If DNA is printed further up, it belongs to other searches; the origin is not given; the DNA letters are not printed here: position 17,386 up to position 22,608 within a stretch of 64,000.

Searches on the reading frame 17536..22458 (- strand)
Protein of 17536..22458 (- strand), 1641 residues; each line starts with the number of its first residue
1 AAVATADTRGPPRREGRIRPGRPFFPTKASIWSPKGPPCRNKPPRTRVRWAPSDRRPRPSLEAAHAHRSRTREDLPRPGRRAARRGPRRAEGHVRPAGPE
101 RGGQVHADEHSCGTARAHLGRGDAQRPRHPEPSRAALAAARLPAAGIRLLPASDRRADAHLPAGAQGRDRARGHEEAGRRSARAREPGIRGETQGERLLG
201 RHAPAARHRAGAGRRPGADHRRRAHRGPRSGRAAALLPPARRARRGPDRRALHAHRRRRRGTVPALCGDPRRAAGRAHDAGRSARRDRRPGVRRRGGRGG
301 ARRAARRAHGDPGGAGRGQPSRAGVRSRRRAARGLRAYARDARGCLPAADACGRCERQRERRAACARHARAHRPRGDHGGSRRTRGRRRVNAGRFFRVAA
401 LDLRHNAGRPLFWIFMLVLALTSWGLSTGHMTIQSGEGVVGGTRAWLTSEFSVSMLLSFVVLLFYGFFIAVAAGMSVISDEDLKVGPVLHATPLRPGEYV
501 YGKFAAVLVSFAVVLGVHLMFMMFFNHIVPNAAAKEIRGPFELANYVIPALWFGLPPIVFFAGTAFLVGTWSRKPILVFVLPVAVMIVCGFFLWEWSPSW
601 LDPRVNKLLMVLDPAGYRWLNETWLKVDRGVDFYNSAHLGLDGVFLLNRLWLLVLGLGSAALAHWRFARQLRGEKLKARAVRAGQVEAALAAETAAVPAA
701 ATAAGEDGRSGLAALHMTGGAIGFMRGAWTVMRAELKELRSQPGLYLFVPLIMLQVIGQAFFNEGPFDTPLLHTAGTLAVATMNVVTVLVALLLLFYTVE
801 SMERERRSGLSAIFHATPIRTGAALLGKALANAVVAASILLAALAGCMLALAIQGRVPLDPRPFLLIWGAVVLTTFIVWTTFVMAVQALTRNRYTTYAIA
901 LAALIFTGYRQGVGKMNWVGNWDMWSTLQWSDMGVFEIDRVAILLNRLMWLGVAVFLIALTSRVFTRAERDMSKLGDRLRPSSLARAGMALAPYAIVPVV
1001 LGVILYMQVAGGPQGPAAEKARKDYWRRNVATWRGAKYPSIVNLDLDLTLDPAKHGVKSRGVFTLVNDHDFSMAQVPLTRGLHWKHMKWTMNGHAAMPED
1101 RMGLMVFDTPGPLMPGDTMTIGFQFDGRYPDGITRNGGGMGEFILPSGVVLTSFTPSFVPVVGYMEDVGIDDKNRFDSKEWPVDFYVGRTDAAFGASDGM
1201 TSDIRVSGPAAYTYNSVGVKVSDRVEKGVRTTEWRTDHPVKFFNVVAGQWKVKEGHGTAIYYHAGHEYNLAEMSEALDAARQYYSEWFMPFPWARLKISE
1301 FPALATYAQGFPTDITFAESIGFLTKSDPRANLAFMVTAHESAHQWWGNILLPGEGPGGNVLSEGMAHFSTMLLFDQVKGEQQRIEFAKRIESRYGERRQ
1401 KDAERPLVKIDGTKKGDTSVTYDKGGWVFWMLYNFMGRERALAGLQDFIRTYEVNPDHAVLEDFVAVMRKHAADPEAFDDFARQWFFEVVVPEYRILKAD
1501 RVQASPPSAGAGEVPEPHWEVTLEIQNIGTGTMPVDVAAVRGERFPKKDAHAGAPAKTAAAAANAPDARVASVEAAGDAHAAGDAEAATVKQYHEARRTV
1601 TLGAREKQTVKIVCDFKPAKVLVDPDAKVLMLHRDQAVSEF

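Call 48: search_protein_families(library=pfam, proteins=[window:17536-22458:-], max_evalue=0.001)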
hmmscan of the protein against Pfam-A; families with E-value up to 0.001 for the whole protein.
window:17536-22458:- (1641 aa): 4 families
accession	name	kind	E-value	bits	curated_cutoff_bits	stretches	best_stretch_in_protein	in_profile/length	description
PF01433.26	Peptidase_M1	-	3.4e-11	43.6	27.7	1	1286-1485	16-218/218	Peptidase family M1 domain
PF12698.13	ABC2_membrane_3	-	1.7e-07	31.1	31.6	0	454-592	162-286/347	ABC-2 family transporter protein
PF12679.13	ABC2_membrane_2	-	7.6e-07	29.1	27.2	1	773-907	72-195/283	ABC-2 family transporter protein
PF12730.13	ABC2_membrane_4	-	0.00068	20.1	27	1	733-901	3-173/179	ABC-2 family transporter protein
